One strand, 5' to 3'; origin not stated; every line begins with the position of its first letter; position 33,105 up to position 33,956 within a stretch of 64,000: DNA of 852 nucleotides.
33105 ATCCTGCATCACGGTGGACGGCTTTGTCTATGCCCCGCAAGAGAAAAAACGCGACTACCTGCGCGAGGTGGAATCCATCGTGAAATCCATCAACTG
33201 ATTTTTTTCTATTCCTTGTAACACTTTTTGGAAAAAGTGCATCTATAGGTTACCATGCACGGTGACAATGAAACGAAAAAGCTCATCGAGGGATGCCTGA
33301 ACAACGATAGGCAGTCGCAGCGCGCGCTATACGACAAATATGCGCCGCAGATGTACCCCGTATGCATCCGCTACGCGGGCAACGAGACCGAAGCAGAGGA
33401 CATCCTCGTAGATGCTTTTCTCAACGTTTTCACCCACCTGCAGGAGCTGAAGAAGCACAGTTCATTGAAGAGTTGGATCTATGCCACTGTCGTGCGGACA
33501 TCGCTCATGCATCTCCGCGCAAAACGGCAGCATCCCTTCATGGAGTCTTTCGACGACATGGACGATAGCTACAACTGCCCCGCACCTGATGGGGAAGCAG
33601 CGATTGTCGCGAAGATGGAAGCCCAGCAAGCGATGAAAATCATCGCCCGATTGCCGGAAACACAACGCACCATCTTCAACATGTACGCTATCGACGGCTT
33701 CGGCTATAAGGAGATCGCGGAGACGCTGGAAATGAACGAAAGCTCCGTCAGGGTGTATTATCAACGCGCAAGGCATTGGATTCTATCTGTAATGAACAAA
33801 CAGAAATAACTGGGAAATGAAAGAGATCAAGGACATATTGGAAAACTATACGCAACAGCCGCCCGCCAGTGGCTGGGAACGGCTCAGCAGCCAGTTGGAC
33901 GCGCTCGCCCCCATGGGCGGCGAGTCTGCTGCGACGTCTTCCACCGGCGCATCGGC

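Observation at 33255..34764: ECF sigma factor paired with a membrane-anchored partner whose only periplasmic module is a T9SS type-B sorting domain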

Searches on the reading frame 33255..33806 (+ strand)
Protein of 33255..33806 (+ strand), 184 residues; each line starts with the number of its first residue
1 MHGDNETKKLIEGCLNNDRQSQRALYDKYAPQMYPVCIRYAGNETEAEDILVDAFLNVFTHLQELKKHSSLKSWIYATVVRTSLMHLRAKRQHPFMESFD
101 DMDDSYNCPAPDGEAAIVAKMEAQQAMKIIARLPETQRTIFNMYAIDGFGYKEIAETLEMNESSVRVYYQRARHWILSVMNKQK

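Call 3: search_protein_families(library=pfam, proteins=[window:33255-33806:+], max_evalue=1)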
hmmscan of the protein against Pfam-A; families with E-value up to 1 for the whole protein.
window:33255-33806:+ (184 aa): 12 families
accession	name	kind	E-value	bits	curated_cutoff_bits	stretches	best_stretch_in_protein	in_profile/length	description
PF08281.18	Sigma70_r4_2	-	2.7e-16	59.4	25.7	1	125-173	3-51/54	Sigma-70, region 4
PF04542.20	Sigma70_r2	-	3.4e-11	43.2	24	1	25-91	1-69/71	Sigma-70 region 2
PF04545.22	Sigma70_r4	-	1.6e-05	24.8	24.1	1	130-173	2-45/50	Sigma-70, region 4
PF07638.17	Sigma70_ECF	-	0.00041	20.7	21.1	1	124-179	127-182/185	ECF sigma factor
PF00196.25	GerE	-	0.019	15.1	23.5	1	135-171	5-40/57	Bacterial regulatory proteins, luxR family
PF22167.2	PH0730-like_N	-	0.028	15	30.2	1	149-171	16-38/60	PH0730-like, N-terminal domain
PF06056.18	Terminase_5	-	0.04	14.3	20.3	1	148-173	13-38/58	Putative ATPase subunit of terminase (gpP-like)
PF04297.20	UPF0122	-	0.043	14.5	22.7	1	133-174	18-59/101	Putative helix-turn-helix protein, YlxM / p13 like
PF21856.2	EspB_PPE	-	0.075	13.6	27.7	1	84-145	85-136/152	ESX-1 secretion-associated protein EspB, PPE domain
PF24945.1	DUF7759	-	0.094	12.9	27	1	78-132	48-100/109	Domain of unknown function (DUF7759)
PF13384.12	HTH_23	-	0.11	12.8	24.6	1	140-171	10-40/50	Homeodomain-like domain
PF00046.35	Homeodomain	-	0.11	12.7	22.9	1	152-173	31-52/57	Homeodomain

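Call 4: search_protein_families(library=ncbifam, proteins=[window:33255-33806:+], max_evalue=1)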
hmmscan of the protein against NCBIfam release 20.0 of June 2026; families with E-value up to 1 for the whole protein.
window:33255-33806:+ (184 aa): 106 families (the best 25 are shown)
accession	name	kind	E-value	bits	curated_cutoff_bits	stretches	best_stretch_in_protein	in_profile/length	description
NF058625.1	sigma_PG0214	equivalog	7.8e-30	103.8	130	1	30-183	14-164/170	GFO_1088 family ECF-type sigma factor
TIGR02985.1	Sig70_bacteroi1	subfamily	1.1e-26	94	126.4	1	23-173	4-155/162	RNA polymerase sigma-70 factor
TIGR02937.1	sigma70-ECF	superfamily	1.3e-25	90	42.9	1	22-178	3-163/165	sigma-70 family RNA polymerase sigma factor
NF008888.0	PRK11922.1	equivalog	2.5e-23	82.9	204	1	6-178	16-194/231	RNA polymerase sigma factor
TIGR02950.1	SigM_subfam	subfamily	1.7e-22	79.9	147.95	1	25-175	5-153/159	RNA polymerase sigma factor, SigM family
NF004113.0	PRK05602.1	equivalog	4e-19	69.1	208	1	6-181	31-202/211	RNA polymerase sigma factor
NF007223.0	PRK09641.1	equivalog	2.3e-18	66.7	209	1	6-176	4-180/187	RNA polymerase sigma factor SigW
NF009167.0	PRK12514.1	equivalog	1.8e-17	63.9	265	1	3-172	3-170/180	RNA polymerase sigma factor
NF007225.0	PRK09643.1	equivalog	6.9e-17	61.8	190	1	6-180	13-182/204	RNA polymerase sigma factor SigM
NF006930.0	PRK09415.1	subfamily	1.5e-16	60.7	198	1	20-182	16-177/179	RNA polymerase factor sigma C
NF007215.0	PRK09637.1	equivalog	2.1e-16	60.5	212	1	25-177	6-151/181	RNA polymerase sigma factor SigZ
TIGR02983.1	SigE-fam_strep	subfamily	3.6e-16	59.5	141.55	1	19-174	5-152/162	SigE family RNA polymerase sigma factor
NF007222.0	PRK09640.1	equivalog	6.6e-16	58.4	194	1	20-172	26-174/188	RNA polymerase sigma factor SigX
NF009174.0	PRK12522.1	equivalog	7.9e-16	58.5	217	1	24-175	7-162/175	RNA polymerase sigma factor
NF007214.0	PRK09636.1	subfamily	9e-16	57.9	271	1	20-178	4-161/293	RNA polymerase sigma factor SigJ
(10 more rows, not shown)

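Call 23: find_related_loci(query=A2, collection=genome_contigs, flank=4000)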
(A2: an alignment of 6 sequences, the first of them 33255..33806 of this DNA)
Query A2 (184 aa) in genome_contigs; peptide patterns used: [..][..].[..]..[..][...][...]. (x = any residue, [..] = any of these).
103 stretches matched a pattern; 95 encode a relative of the query (tblastn E <= 1e-3); the best 80 are kept; 80 distinct loci.
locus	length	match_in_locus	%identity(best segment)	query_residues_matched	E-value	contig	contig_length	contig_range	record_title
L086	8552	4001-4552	95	1-184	1e-121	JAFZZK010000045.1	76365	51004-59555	MAG: Bacteroidales bacterium isolate RGIG8237 Water_buffalos_Rumen-5__c2443271, whole genome shotgun sequence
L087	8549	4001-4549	71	1-184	9e-87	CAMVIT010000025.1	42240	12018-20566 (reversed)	MAG TPA_asm: uncultured Bacteroidales bacterium isolate SRR8387720_bin.39_metaWRAP_v1.3_MAG genome assembly, contig: ERZ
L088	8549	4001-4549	71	1-184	6e-87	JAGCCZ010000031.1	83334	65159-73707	MAG: Bacteroidales bacterium isolate RGIG9679 Yak_Omasum-2__c379410, whole genome shotgun sequence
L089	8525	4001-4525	53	6-182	1e-62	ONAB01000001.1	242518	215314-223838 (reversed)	uncultured Bacteroidales bacterium isolate RUG125 genome assembly, contig: scaffold_1, whole genome shotgun sequence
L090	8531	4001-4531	39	6-184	1e-43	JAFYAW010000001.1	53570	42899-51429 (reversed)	MAG: Bacteroidales bacterium isolate RGIG6923 Sheep_Rumen-5__c113, whole genome shotgun sequence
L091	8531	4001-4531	39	6-184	2e-43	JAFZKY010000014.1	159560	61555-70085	MAG: Bacteroidales bacterium isolate RGIG7861 Water_buffalos_Reticulum-4__c232482, whole genome shotgun sequence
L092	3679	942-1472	39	6-184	3e-43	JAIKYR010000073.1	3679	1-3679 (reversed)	MAG: Bacteroidales bacterium isolate RUI486 k141_4032296_flag=1_multi=9.0000_len=3679, whole genome shotgun sequence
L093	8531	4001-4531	39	6-184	9e-43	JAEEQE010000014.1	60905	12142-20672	MAG: Bacteroidales bacterium isolate Tb.RUG.328 NODE_1337_length_60905_cov_2.804913, whole genome shotgun sequence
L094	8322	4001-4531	37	6-184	1e-42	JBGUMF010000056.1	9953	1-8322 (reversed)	MAG: Bacteroidales bacterium isolate ruminal_MAG_24 ruminal_MAG_24_contig_0056, whole genome shotgun sequence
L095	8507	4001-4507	39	4-173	2e-41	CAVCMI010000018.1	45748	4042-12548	Oscillospiraceae bacterium isolate G02608-L1_cleanbin_000005 genome assembly, contig: Spades_G02608-L1_contig_319, whole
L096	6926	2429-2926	37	8-177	9e-40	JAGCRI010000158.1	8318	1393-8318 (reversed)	MAG: Bacteroidales bacterium isolate RGIG10052 Yak_Rumen-1__c1843349, whole genome shotgun sequence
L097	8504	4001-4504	38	1-176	3e-38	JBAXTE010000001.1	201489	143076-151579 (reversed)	MAG: Bacteroidota bacterium isolate ELA627 MAG627_1, whole genome shotgun sequence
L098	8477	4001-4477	42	9-173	3e-38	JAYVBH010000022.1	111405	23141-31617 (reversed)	MAG: Cyclobacteriaceae bacterium isolate GL28_DN_metabinner_1 GL28_DN_metabinner_1_21, whole genome shotgun sequence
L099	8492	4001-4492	38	9-176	5e-38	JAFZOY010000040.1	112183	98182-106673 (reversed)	MAG: Bacteroidales bacterium isolate RGIG7965 Water_buffalos_Rumen-1__c341134, whole genome shotgun sequence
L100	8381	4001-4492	36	9-176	2e-37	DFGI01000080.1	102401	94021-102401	MAG TPA_asm: Bacteroidales bacterium UBA3754 UBA3754_contig_22354, whole genome shotgun sequence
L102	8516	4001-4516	37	4-176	6e-36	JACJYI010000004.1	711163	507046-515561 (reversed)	MAG: Lewinellaceae bacterium isolate HK-STAS-BACT-34 HK-STAS-BACT-34_4, whole genome shotgun sequence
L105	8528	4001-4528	36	3-183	6e-37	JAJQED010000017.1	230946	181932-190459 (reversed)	MAG: Alistipes sp. isolate MI.5_1 NODE_8_length_230946_cov_39.048023, whole genome shotgun sequence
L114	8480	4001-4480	39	8-173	4e-35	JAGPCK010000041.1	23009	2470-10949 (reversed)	MAG: Bacteroidia bacterium isolate Gw_SlAct_bin_253 Gw_SlAct_4576_length_23009_cov_13.663928, whole genome shotgun seque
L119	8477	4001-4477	38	9-173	8e-34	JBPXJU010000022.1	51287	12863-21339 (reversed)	MAG: Bacteroidota bacterium isolate mt_P2 k141_214467, whole genome shotgun sequence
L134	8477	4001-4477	38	9-173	3e-31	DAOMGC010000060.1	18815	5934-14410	MAG TPA_asm: Cyclobacteriaceae bacterium isolate AMR_MDS_4986 NODE_920_length_18815_cov_14.027612, whole genome shotgun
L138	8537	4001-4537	30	6-183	2e-30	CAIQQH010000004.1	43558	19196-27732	MAG: uncultured Flavobacteriia bacterium isolate Kiruna3_bin-5384 genome assembly, contig: bin-5384:004/137, whole genom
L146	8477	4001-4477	35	9-173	2e-29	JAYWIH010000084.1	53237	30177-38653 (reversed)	MAG: Sphingobacteriales bacterium isolate GLR81_GL56_UP_2_metabat_29 GLR81_GL56_UP_2_metabat_29_83, whole genome shotgun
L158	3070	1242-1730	32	6-173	7e-25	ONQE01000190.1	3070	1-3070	uncultured Bacteroidales bacterium isolate RUG538 genome assembly, contig: scaffold_23359, whole genome shotgun sequence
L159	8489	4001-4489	31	6-173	6e-25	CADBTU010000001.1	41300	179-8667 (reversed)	MAG: uncultured Bacteroidetes bacterium isolate RUG14289 genome assembly, contig: RUG14289_asm_1, whole genome shotgun s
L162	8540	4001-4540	30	4-184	2e-24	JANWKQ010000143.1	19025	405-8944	MAG: Flavobacteriales bacterium isolate CRAIB_MAG97 c_000000065477, whole genome shotgun sequence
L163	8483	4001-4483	33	6-166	4e-24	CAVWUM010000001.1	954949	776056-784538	MAG: Schleiferiaceae bacterium isolate MFD03250.bin.1.51 genome assembly, contig: contig_11994, whole genome shotgun seq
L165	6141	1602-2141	28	9-183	5e-24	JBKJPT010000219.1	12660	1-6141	MAG: Flavobacteriales bacterium isolate ant_bin.469 k117_1732348, whole genome shotgun sequence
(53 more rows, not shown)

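Call 27: search_protein_families(library=pfam, proteins=[L098:4540-5202:+, L099:4533-6155:+, L102:4563-6062:+, L105:4601-5965:+, L114:4521-6170:+, L138:4548-5807:+, L146:4521-6329:+, L163:4552-6393:+, L165:2161-3402:+, L159:4548-5459:+], max_evalue=0.1)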
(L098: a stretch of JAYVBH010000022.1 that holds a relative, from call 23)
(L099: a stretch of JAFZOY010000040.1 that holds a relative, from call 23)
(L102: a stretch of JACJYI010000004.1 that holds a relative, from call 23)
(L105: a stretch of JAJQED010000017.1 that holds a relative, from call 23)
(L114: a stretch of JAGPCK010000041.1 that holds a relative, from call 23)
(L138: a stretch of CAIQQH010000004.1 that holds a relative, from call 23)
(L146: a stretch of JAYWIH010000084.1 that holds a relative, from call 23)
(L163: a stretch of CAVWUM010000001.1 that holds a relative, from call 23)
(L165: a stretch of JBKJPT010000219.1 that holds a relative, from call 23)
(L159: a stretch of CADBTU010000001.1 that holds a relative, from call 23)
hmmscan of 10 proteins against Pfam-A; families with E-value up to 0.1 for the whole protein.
L098:4540-5202:+ (221 aa): 0 families

L099:4533-6155:+ (541 aa): 4 families
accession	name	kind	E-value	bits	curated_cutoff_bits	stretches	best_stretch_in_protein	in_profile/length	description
PF19408.5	PKD_6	-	2.2e-06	28.3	25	1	279-351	6-77/82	PKD-like domain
PF13860.13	FlgD_ig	-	0.025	15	27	1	462-514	21-76/79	FlgD Ig-like domain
PF24427.1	Ig_GP210_16th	-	0.073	13.7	27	1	311-344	10-41/84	Nuclear pore complex protein GP210, Ig-like domain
PF22251.1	PFF1_TM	-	0.073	13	32.3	0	104-194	146-232/300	Vacuolar membrane protease, transmembrane domain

L102:4563-6062:+ (500 aa): 1 family
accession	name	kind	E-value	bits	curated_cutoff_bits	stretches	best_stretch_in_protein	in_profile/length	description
PF13568.12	OMP_b-brl_2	-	0.0041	17.6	27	1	291-456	29-157/175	Outer membrane protein beta-barrel domain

L105:4601-5965:+ (455 aa): 2 families
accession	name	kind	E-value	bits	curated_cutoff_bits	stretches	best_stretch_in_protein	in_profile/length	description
PF13505.12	OMP_b-brl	-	1.1e-10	42.4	28.7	2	275-370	25-111/175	Outer membrane protein beta-barrel domain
PF13568.12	OMP_b-brl_2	-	8.8e-09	36.1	27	1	280-418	24-162/175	Outer membrane protein beta-barrel domain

L114:4521-6170:+ (550 aa): 2 families
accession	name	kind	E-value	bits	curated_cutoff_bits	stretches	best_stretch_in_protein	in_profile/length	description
PF13568.12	OMP_b-brl_2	-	5.1e-10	40.1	27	1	359-514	39-163/175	Outer membrane protein beta-barrel domain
PF13505.12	OMP_b-brl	-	0.00099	19.8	28.7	0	347-451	31-109/175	Outer membrane protein beta-barrel domain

L138:4548-5807:+ (420 aa): 3 families
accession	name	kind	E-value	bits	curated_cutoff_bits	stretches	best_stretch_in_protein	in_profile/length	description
PF18911.6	PKD_4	-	0.011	16.2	27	1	269-318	35-82/85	PKD domain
PF14930.12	Qn_am_d_aII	-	0.015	16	27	1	215-260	5-50/107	Quinohemoprotein amine dehydrogenase, alpha subunit domain II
PF00801.26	PKD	-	0.038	14.4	23.5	0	267-313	28-76/80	PKD domain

L146:4521-6329:+ (603 aa): 0 families

L163:4552-6393:+ (614 aa): 2 families
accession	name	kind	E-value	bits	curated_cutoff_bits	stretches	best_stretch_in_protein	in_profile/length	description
PF13568.12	OMP_b-brl_2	-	7.7e-10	39.6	27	1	408-577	42-161/175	Outer membrane protein beta-barrel domain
PF10895.14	DUF2715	-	0.019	15.3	22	0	504-585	66-128/152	Domain of unknown function (DUF2715)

L165:2161-3402:+ (414 aa): 3 families
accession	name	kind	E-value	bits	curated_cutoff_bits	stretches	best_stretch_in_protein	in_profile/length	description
PF18911.6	PKD_4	-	1.3e-26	92.9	27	2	266-314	34-81/85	PKD domain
PF00801.26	PKD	-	1.8e-19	70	23.5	2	263-307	26-72/80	PKD domain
PF13585.12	CHU_C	-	1.8e-06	28.4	27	1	326-401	5-77/86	CHU_C Type IX secretion signal domain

L159:4548-5459:+ (304 aa): 2 families
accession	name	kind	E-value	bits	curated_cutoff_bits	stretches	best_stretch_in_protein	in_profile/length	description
PF13585.12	CHU_C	-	3.5e-17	62.8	27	1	218-294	3-80/86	CHU_C Type IX secretion signal domain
PF13517.12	FG-GAP_3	-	0.033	15.2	26.9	1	225-261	3-35/61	FG-GAP-like repeat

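Call 87: find_homologous_proteins(query=A9, max_evalue=0.001)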
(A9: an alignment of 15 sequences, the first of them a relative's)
Query A9 (15 sequences) (455 aa, profile of the alignment): 131 proteins with E <= 0.001 among 8000 candidates; the best 120 are listed.
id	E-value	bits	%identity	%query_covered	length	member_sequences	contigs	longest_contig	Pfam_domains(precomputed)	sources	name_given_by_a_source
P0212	1.3e-108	382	49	100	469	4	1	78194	PF13505.13,PF13568.13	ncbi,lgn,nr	ncbi:MAG: outer membrane beta-barrel protein [Alistipes sp.]|nr:outer membrane beta-barrel protein [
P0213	1.7e-108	382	37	13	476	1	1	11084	-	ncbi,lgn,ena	-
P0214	8.0e-91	324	36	13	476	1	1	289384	-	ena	-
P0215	1.6e-87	313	47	100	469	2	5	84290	PF13505.13,PF13568.13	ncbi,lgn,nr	ncbi:MAG: outer membrane beta-barrel protein [Rikenellaceae bacterium]|nr:outer membrane beta-barrel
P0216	1.2e-69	254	45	100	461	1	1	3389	PF13505.13,PF13568.13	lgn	-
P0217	1.0e-68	251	54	100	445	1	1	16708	PF13505.13,PF13568.13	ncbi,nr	ncbi:MAG: porin family protein [Rikenellaceae bacterium]|nr:porin family protein [Rikenellaceae bact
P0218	1.5e-68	250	42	100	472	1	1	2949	PF13505.13,PF13568.13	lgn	-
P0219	2.7e-66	243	36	100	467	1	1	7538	PF13505.13,PF13568.13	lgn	-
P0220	2.2e-65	240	40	100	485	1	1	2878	PF10895.16,PF13505.13,PF13568.13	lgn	-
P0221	2.3e-59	220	35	100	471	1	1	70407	PF13505.13,PF13568.13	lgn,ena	-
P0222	2.4e-57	213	33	100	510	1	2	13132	PF13568.13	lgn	-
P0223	6.9e-55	205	40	49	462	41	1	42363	PF13505.13,PF13568.13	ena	-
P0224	6.9e-53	199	32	100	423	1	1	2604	PF13505.13,PF13568.13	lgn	-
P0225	1.2e-45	175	30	67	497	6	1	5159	PF13505.13,PF13568.13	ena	-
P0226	6.3e-45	172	28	100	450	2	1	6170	PF13505.13,PF13568.13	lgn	-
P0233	2.2e-39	154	42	36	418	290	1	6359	PF13568.13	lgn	-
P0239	9.8e-39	152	29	98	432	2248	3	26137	PF13568.13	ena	-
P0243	1.9e-38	151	43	36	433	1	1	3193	PF13568.13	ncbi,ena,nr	ncbi:MAG: PorT family protein [Bacteroides sp.]|nr:PorT family protein [Bacteroides sp.]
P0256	6.1e-38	149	35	51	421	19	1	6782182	PF13568.13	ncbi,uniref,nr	ncbi:outer membrane beta-barrel protein [Bacteroides faecium]|uniref:PorT family protein n=1 Tax=Bac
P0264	1.4e-37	148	43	36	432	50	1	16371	PF13568.13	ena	-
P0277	8.4e-37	146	44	36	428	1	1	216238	PF13568.13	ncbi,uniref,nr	ncbi:hypothetical protein [Bacteroides sp.]|uniref:hypothetical protein n=1 Tax=Bacteroides sp. TaxI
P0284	1.7e-36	145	30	98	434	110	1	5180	PF13568.13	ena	-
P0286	1.8e-36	145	40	36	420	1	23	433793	PF13568.13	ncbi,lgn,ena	-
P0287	2.1e-36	144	42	36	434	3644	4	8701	PF13568.13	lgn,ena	-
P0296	6.4e-36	143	39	36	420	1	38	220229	PF13568.13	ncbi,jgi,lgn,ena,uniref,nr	ncbi:outer membrane beta-barrel protein [uncultured Bacteroides sp.]|uniref:outer membrane beta-barr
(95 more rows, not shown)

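Call 88: list_cluster_members(proteins=[P0287, P0239, P0296, P0256, P0286, P0233, P0264, P0284, P0277, P0243])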
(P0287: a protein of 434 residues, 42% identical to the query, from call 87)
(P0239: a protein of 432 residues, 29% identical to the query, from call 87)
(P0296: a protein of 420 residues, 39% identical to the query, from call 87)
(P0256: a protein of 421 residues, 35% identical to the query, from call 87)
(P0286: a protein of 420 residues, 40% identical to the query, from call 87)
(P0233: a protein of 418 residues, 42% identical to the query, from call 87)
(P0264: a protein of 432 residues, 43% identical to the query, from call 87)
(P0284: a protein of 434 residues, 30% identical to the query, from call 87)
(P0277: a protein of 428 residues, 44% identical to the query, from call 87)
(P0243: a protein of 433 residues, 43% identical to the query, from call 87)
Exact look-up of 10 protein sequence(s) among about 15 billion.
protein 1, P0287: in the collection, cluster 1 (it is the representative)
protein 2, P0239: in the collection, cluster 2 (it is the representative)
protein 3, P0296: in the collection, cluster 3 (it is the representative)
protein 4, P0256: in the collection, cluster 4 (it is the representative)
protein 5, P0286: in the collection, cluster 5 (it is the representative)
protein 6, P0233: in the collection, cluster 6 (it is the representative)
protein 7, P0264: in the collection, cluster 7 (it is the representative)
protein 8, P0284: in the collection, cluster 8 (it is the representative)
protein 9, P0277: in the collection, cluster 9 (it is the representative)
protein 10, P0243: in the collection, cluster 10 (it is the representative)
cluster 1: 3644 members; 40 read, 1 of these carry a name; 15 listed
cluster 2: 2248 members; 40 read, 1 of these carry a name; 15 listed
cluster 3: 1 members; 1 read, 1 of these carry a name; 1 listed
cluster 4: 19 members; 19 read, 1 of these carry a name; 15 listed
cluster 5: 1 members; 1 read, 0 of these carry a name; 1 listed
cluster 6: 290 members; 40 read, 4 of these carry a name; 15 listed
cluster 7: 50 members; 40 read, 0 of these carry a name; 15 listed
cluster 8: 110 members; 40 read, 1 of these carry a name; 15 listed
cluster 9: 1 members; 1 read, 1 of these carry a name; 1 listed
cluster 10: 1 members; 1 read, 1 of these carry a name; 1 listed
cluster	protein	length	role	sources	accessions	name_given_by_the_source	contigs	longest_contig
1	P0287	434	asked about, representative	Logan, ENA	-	-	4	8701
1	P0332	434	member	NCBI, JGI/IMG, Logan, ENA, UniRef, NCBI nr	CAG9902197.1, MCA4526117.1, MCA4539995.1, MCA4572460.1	PorT family protein [Bacteroides ovatus] | outer membrane beta-barrel protein n=1 Tax=Bacteroides ovatus TaxID=28116 ... | outer membrane beta-barrel protein [Bacteroides ovatus]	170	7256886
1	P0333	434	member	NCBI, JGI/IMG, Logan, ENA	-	-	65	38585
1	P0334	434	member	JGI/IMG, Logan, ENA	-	-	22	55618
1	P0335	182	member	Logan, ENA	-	-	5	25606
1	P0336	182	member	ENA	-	-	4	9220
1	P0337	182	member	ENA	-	-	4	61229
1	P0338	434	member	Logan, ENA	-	-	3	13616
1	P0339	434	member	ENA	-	-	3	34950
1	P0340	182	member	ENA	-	-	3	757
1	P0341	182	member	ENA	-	-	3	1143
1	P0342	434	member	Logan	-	-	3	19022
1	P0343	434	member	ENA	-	-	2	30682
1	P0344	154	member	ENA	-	-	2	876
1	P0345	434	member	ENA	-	-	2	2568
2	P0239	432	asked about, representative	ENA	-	-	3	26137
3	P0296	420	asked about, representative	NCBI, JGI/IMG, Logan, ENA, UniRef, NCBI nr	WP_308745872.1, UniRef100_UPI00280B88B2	outer membrane beta-barrel protein [uncultured Bacteroides sp.] | outer membrane beta-barrel protein n=1 Tax=uncultured Bacteroides sp. TaxID=162156 ...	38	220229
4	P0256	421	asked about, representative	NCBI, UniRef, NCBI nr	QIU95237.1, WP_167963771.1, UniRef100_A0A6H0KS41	outer membrane beta-barrel protein [Bacteroides faecium] | PorT family protein n=1 Tax=Bacteroides faecium TaxID=2715212 RepID=A0A6H0KS41_9BACE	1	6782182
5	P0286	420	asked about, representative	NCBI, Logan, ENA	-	-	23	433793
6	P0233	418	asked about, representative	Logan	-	-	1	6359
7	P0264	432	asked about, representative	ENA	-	-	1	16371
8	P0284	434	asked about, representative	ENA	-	-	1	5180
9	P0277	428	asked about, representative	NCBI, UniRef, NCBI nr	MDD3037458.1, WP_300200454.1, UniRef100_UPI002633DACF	hypothetical protein [Bacteroides sp.] | hypothetical protein n=1 Tax=Bacteroides sp. TaxID=29523 RepID=UPI002633DACF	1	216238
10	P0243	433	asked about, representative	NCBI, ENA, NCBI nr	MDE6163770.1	MAG: PorT family protein [Bacteroides sp.] | PorT family protein [Bacteroides sp.]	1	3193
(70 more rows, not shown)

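Call 90: find_encoding_contigs(protein=P0256, flank=4000, max_places=1)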
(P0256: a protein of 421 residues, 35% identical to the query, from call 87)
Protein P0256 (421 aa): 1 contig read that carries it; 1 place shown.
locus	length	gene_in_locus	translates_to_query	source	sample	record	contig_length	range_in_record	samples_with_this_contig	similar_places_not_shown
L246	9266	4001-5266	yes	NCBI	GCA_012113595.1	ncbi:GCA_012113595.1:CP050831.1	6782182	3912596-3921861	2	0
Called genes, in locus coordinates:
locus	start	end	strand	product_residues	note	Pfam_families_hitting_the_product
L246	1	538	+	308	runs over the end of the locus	PF00126:HTH_1, PF03466:LysR_substrate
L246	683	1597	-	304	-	PF00892:EamA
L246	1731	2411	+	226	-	PF00230:MIP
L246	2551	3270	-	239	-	PF12667:NigD_N, PF17415:NigD_C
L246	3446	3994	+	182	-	PF04542:Sigma70_r2, PF08281:Sigma70_r4_2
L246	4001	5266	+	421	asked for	PF13568:OMP_b-brl_2 (weak)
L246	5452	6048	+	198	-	PF07638:Sigma70_ECF (weak), PF04542:Sigma70_r2, PF08281:Sigma70_r4_2, PF04545:Sigma70_r4 (weak)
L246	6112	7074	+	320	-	PF04773:FecR, PF16344:FecR_C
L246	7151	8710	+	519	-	PF09820:AAA-ATPase_like, PF08011:PDDEXK_9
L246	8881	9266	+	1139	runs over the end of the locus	PF07660:STN, PF13620:CarboxypepD_reg, PF13715:CarbopepD_reg_2, PF07715:Plug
